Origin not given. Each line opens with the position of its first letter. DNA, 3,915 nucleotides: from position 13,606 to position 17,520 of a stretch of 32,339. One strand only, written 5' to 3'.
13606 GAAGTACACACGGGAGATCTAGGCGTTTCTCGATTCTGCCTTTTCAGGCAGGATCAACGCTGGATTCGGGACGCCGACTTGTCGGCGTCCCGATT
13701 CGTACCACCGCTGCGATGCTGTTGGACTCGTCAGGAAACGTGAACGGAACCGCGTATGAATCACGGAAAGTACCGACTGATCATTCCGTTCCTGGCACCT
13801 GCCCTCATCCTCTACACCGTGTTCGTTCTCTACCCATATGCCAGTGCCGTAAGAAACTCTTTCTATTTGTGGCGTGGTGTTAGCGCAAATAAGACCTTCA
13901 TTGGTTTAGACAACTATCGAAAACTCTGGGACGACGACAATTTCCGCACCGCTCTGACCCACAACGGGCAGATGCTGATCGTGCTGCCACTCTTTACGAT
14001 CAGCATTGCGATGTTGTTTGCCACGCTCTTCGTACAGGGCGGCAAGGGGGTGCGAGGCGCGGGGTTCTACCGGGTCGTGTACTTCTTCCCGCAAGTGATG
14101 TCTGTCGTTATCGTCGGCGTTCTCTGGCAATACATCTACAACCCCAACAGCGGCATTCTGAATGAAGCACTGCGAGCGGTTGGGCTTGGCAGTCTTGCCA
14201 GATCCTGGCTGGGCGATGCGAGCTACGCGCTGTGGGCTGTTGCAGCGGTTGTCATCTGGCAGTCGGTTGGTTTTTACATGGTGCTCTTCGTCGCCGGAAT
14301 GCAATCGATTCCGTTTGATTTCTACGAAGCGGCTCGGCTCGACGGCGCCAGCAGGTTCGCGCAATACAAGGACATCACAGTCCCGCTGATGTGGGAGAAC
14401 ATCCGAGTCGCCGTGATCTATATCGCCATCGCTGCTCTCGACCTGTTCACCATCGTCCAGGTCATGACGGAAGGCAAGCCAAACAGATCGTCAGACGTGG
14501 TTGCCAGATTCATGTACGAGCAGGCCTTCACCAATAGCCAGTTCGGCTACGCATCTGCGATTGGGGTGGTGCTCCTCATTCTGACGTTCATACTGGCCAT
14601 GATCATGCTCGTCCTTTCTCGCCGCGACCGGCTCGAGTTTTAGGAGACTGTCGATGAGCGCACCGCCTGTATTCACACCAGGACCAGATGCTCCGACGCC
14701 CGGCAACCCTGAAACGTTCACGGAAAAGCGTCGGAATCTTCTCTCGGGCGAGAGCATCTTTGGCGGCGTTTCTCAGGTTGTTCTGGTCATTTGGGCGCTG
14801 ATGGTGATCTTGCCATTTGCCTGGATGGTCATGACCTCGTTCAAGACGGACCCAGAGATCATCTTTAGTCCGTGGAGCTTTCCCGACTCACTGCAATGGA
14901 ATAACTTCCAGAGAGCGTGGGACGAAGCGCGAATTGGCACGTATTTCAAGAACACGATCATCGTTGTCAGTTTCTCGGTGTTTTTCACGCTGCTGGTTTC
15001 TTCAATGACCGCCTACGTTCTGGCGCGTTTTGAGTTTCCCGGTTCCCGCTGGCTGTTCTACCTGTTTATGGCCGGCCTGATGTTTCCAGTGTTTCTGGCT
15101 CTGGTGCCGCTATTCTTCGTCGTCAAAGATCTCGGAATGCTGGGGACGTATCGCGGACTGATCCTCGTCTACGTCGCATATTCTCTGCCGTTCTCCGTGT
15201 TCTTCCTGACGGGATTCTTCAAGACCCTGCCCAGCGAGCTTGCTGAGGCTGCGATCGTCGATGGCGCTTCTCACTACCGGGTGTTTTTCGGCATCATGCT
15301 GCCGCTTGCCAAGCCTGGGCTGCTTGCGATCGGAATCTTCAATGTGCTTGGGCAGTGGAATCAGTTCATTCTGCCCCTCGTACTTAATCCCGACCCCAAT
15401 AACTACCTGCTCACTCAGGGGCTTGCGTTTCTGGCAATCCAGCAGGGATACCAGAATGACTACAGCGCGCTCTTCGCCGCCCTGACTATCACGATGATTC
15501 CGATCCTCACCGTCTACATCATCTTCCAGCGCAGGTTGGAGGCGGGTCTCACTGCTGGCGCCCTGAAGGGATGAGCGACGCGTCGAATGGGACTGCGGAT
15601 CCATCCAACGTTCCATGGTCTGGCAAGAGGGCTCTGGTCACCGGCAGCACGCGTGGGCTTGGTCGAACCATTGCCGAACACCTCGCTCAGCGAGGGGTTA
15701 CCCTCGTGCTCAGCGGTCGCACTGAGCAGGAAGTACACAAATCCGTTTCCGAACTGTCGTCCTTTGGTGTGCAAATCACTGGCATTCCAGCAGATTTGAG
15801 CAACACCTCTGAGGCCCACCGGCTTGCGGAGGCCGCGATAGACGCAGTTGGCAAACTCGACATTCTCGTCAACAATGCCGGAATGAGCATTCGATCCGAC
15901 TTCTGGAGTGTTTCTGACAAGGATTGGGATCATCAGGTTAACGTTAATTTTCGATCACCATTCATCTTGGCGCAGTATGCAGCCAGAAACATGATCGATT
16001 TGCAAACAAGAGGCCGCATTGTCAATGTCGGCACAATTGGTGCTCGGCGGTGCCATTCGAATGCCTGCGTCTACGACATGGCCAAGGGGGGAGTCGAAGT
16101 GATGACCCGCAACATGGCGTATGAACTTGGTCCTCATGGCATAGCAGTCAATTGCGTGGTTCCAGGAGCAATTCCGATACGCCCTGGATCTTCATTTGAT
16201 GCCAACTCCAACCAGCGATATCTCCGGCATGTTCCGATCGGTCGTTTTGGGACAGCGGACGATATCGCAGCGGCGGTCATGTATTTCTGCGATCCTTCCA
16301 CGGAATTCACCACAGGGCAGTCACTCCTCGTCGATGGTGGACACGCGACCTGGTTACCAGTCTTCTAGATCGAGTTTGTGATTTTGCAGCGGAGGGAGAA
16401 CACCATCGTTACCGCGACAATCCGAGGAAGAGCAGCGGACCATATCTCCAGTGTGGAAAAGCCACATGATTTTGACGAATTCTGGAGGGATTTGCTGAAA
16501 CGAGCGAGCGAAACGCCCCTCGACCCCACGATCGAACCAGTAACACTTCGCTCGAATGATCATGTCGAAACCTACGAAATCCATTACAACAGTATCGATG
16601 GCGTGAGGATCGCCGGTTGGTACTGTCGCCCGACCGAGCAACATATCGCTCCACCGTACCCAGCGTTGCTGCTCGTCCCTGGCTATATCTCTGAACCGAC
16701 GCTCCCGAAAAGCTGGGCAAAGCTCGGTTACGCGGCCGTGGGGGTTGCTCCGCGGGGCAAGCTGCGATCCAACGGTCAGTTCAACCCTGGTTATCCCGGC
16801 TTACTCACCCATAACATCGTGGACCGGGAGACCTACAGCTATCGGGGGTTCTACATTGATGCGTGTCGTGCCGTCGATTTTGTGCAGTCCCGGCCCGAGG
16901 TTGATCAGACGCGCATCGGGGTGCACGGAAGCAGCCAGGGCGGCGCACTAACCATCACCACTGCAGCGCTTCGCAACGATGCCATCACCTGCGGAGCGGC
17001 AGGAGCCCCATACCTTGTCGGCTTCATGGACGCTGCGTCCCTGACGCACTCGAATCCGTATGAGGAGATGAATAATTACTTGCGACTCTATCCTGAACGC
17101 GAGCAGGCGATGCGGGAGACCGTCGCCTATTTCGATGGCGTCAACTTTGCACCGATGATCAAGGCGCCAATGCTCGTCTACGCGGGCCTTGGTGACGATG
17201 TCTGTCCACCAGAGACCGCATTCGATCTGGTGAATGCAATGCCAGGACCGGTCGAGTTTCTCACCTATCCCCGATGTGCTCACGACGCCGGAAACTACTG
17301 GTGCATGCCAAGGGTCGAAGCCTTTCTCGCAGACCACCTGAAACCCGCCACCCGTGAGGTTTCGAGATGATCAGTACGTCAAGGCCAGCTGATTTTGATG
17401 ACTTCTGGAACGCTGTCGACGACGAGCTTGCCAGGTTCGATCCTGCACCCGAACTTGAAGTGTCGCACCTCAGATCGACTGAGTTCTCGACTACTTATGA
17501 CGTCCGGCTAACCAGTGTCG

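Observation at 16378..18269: Translationally coupled CE7 esterase paralogs that retain complementary subsets of the family signature motifs; the second has Asp at the nucleophile elbow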

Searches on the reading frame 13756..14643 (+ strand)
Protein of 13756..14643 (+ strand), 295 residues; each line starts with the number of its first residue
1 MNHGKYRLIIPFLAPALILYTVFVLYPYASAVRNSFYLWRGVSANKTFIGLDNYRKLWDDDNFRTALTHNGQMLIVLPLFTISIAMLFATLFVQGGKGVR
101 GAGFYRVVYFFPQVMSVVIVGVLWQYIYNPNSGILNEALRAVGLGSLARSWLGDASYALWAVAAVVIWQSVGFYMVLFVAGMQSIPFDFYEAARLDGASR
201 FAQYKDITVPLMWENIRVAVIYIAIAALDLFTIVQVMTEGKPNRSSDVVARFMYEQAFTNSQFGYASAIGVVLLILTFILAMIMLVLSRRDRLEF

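Call 11: search_protein_families(library=pfam, proteins=[window:13756-14643:+], max_evalue=0.001)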
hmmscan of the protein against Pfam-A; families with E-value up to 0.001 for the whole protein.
window:13756-14643:+ (295 aa): 1 family
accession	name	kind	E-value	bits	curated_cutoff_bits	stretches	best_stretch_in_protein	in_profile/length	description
PF00528.27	BPD_transp_1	-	7.5e-15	55.6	26.4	1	97-290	12-181/184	Binding-protein-dependent transport system inner membrane component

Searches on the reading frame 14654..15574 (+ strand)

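Call 11: search_protein_families(library=pfam, proteins=[window:14654-15574:+], max_evalue=0.001)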
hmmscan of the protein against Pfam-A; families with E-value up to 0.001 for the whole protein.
window:14654-15574:+ (306 aa): 1 family
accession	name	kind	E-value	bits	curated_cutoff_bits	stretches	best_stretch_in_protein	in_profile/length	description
PF00528.27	BPD_transp_1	-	5.1e-20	72.4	26.4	1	119-299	4-182/184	Binding-protein-dependent transport system inner membrane component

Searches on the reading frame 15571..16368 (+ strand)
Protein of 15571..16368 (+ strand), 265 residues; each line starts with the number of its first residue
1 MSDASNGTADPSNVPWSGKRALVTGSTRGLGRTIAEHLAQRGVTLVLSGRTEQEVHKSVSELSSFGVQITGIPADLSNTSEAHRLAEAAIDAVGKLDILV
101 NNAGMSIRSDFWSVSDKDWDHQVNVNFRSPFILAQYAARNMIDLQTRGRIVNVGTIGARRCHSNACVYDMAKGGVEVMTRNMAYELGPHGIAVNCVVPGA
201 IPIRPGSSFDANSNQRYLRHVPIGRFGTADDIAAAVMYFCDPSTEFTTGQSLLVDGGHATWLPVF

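Call 3: search_protein_families(library=pfam, proteins=[window:15571-16368:+], max_evalue=0.01)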
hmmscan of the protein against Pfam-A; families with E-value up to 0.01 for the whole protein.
window:15571-16368:+ (265 aa): 5 families
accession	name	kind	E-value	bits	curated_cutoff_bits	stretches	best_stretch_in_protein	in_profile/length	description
PF13561.12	adh_short_C2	-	7.6e-55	186.5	27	1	27-257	5-234/236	Enoyl-(Acyl carrier protein) reductase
PF00106.31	adh_short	-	1.5e-47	162.1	26.6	1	19-201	1-182/195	short chain dehydrogenase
PF08659.16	KR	-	4.7e-12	46.6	22.6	1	22-137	4-123/180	KR domain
PF23441.1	SDR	-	4.8e-09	36.4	27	1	21-257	10-254/258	SDR-like rossmann domain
PF01370.27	Epimerase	-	0.0016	18.3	20.9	1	21-95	1-70/240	NAD dependent epimerase/dehydratase family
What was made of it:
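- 15571..16368 (+): SDR oxidoreductase, immediately upstream of A. PF13561 scores 186 bits (call 3).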

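Call 12: search_protein_families(library=ncbifam, proteins=[window:15571-16368:+], max_evalue=0.001)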
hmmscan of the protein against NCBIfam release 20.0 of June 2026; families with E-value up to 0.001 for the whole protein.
window:15571-16368:+ (265 aa): 232 families (the best 25 are shown)
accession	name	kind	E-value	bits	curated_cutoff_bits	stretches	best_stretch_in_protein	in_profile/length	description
NF005559.1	PRK07231.1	subfamily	2.9e-59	200.6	215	1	17-258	3-247/249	glucose 1-dehydrogenase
NF006070.0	PRK08213.1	subfamily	1.6e-57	195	279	1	17-259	11-257/259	gluconate 5-dehydrogenase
NF009384.0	PRK12743.1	equivalog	6.8e-57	192.6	264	1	19-261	7-250/258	SDR family oxidoreductase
NF004778.0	PRK06124.1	equivalog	9.4e-55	185.8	303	1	17-259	10-253/256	SDR family oxidoreductase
TIGR01830.1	3oxo_ACP_reduc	equivalog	5.3e-54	183.4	297.75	1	21-257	1-237/239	3-oxoacyl-[acyl-carrier-protein] reductase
NF009466.0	PRK12826.1-2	subfamily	4.7e-52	176.9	222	1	19-259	4-245/248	3-oxoacyl-ACP reductase FabG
NF004198.0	PRK05653.1-3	equivalog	3.6e-51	174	296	1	17-258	6-246/248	3-oxoacyl-ACP reductase FabG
NF004197.0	PRK05653.1-1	equivalog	1.9e-50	171.8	332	1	16-258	5-246/249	3-oxoacyl-ACP reductase FabG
NF006598.0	PRK09135.1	equivalog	3.2e-49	167.8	288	1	19-259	7-246/249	pteridine reductase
TIGR01832.1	kduD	equivalog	6.3e-49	166.7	338.85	1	17-258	4-245/248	2-dehydro-3-deoxy-D-gluconate 5-dehydrogenase KduD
NF009468.0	PRK12826.1-4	equivalog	1.4e-48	165.9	318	1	17-258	6-247/256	SDR family oxidoreductase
NF009464.0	PRK12824.1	subfamily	1.4e-47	162.5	269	1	19-258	3-242/245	3-oxoacyl-ACP reductase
NF052558.1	MBtsdlDhBudC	equivalog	1.5e-47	162.3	270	1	17-259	2-242/250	meso-2,3-butanediol dehydrogenase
NF009386.0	PRK12745.1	equivalog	1.8e-47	161.6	250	1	19-258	6-254/259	3-ketoacyl-ACP reductase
NF004847.0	PRK06198.1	subfamily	2.6e-46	158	240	1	17-251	6-248/269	oxidoreductase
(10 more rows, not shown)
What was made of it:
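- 15571..16368 (+): The best NCBIfam match is glucose 1-dehydrogenase at 200 bits, below the 215 cut-off (call 12).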

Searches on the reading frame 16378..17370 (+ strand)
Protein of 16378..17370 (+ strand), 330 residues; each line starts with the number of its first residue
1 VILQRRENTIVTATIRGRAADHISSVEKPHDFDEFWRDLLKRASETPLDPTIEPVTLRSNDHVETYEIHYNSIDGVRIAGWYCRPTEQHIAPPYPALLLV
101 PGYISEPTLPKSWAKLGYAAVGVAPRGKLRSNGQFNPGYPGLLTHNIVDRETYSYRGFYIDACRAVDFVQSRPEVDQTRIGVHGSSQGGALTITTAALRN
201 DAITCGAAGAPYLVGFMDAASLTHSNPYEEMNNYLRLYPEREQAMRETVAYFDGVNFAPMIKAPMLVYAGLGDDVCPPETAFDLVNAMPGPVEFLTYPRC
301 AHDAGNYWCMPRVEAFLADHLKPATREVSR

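Call 3: search_protein_families(library=pfam, proteins=[window:16378-17370:+], max_evalue=0.01)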
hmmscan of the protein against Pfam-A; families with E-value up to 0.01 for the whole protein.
window:16378-17370:+ (330 aa): 6 families
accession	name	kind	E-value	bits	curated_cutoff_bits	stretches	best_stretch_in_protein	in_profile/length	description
PF05448.18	AXE1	-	1.8e-62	211.4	21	1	25-318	17-319/321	Acetyl xylan esterase (AXE1)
PF00326.27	Peptidase_S9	-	9.4e-14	51.8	22.6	1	161-305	47-190/213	Prolyl oligopeptidase family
PF02129.25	Peptidase_S15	-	6.4e-09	36.3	23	1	74-210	1-127/262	X-Pro dipeptidyl-peptidase (S15 family)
PF12146.15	Hydrolase_4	-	5.3e-05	23.1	27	1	258-303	187-233/239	Serine aminopeptidase, S33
PF08840.17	BAAT_C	-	0.00058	20.4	20.9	1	165-200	9-44/210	BAAT / Acyl-CoA thioester hydrolase C terminal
PF07859.19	Abhydrolase_3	-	0.0048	17.1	25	0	159-221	49-113/210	alpha/beta hydrolase fold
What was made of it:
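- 16378..17370 (+): ORF A: an RGK-type CE7/AXE1 serine hydrolase and the presumed catalytic subunit. The start codon is uncertain: GTG at 16378 or TTG at 16384. PF05448 scores 211 bits (call 3).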

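Call 7: search_solved_structures(query=window:16378-17370:+, max_evalue=0.00001, show_alignments=2)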
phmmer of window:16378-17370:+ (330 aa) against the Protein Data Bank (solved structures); distinct sequences matched with E-value up to 0.00001: 18.
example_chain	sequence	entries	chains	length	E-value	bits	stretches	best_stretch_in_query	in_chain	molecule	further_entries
1l7a_A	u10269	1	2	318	8.4e-51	176.2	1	28-303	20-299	Cephalosporin C deacetylase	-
1vlq_A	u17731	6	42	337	1.5e-50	175.4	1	29-308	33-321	acetyl xylan esterase | Cephalosporin-C deacetylase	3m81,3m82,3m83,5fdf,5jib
1ods_A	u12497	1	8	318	3.5e-50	174.2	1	28-322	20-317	CEPHALOSPORIN C DEACETYLASE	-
1odt_C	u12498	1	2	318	4.7e-50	173.7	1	28-322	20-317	CEPHALOSPORIN C DEACETYLASE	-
5gma_A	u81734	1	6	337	1.9e-49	171.8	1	29-308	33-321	Cephalosporin-C deacetylase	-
6agq_A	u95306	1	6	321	1.7e-45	158.7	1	24-304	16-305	acetyl xylan esterase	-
2xlb_A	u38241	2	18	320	3.9e-45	157.6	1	30-305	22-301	ACETYL XYLAN ESTERASE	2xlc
5hfn_A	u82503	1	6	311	6.9e-45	156.7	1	29-308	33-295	Cephalosporin-C deacetylase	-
3fvr_A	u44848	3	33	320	3.6e-44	154.4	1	30-304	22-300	Acetyl xylan esterase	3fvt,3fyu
3fyt_A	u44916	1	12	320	9.4e-44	153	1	30-304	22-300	Acetyl xylan esterase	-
3fyu_B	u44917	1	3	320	1.4e-43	152.4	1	30-304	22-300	Acetyl xylan esterase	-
3fcy_A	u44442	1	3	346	3e-29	105.3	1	27-303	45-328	Xylan esterase 1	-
6fkx_A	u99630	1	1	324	3.7e-27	98.5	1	27-303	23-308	Acetyl xylan esterase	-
6fkx_C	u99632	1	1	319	3.7e-27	98.5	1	27-303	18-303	Acetyl xylan esterase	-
6fkx_B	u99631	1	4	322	3.8e-27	98.4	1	27-303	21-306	Acetyl xylan esterase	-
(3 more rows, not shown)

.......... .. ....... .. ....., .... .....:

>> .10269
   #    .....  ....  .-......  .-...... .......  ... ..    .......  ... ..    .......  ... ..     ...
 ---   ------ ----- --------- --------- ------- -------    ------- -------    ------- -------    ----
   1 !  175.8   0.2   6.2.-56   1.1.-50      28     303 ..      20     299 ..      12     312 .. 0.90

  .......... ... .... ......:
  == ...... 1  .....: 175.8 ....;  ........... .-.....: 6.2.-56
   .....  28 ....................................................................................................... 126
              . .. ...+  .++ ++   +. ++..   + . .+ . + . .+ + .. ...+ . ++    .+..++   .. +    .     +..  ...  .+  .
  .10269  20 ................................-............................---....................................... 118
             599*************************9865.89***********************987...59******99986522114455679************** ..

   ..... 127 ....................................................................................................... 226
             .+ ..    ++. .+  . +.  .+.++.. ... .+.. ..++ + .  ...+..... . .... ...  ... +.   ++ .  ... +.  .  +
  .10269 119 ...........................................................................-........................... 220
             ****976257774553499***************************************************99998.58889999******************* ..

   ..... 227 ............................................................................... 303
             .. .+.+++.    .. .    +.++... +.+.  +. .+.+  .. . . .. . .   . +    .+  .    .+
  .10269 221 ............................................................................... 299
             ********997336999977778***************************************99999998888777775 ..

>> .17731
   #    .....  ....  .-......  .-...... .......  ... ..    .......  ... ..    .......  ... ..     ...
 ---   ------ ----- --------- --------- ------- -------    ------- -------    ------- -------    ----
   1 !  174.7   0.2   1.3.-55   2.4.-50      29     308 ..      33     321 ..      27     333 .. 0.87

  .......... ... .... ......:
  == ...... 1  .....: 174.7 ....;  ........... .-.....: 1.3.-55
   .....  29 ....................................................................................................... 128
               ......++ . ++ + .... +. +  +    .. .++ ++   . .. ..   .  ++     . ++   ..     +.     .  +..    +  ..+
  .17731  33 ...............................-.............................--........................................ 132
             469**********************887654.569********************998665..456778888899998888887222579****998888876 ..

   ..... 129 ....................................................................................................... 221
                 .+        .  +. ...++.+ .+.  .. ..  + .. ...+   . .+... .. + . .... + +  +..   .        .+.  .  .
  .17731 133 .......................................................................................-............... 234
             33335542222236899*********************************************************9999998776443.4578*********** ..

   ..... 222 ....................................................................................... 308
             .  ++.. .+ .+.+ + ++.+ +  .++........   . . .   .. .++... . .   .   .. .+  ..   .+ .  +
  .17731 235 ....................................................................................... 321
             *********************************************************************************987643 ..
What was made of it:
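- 16378..17370 (+): The best solved relatives are CE7 deacetylases 1l7a and 1vlq, E about 1e-50 (call 7).
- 16933..16935 (+): A: the Ser186 codon (AGC), the nucleophile in GSSQG. It aligns with the catalytic Ser of 1l7a and 1vlq (call 7).
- On CE7 / Pfam AXE1 (protein A): 1l7a and 1vlq match at E about 1e-50 (call 7).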

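Call 12: search_protein_families(library=ncbifam, proteins=[window:16378-17370:+], max_evalue=0.001)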
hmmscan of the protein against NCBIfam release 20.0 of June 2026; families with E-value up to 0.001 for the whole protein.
window:16378-17370:+ (330 aa): 4 families
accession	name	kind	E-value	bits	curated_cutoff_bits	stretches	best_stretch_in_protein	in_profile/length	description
NF047920.1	lactonase_UilS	equivalog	7.4e-07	29.1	400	1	161-205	81-124/285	UilS family quorum-quenching N-acyl-homoserine lactonase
TIGR02427.1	protocat_pcaD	equivalog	6.2e-05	22.5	255.85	0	245-302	176-232/251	3-oxoadipate enol-lactonase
NF050058.1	e_dPHAscl_type1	hypoth_equivalog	0.00019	21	150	1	165-283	91-199/276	extracellular catalytic domain type 1 short-chain-length polyhydroxyalkanoate depolymerase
NF007857.0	PRK10566.1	equivalog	0.00032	20.6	201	1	169-288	98-212/249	esterase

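Call 38: find_related_loci(query=A2, collection=metagenome_contigs, flank=3000)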
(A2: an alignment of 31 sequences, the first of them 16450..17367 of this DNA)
Query A2 (306 aa) in metagenome_contigs; peptide patterns used: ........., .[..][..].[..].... (x = any residue, [..] = any of these).
600 stretches matched a pattern (row limit reached: there are more); 360 encode a relative of the query (tblastn E <= 1e-3); the best 80 are kept; 80 distinct loci.
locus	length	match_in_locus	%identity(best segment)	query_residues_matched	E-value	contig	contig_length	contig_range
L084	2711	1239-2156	80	1-306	0e+0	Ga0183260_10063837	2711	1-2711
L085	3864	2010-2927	78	1-306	4e-176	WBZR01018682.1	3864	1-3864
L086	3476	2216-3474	80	1-306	1e-177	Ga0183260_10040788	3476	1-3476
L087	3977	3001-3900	76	1-300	9e-159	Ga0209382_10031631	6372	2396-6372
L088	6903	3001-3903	76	1-300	4e-156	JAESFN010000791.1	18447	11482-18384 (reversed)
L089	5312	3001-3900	75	1-300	3e-156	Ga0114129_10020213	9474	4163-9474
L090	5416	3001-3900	74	1-300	4e-155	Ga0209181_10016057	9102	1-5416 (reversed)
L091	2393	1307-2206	74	1-300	3e-163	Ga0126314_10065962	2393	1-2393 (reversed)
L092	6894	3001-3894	73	4-301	1e-151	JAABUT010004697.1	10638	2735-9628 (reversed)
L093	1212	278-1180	73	1-300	5e-167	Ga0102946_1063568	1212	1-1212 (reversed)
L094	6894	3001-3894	72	4-301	3e-151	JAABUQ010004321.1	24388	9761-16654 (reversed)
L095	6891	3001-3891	73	4-300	7e-151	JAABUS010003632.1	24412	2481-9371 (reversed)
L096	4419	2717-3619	72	1-301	1e-153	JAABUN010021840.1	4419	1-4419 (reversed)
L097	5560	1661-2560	72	1-300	3e-151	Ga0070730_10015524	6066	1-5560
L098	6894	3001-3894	72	4-301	1e-150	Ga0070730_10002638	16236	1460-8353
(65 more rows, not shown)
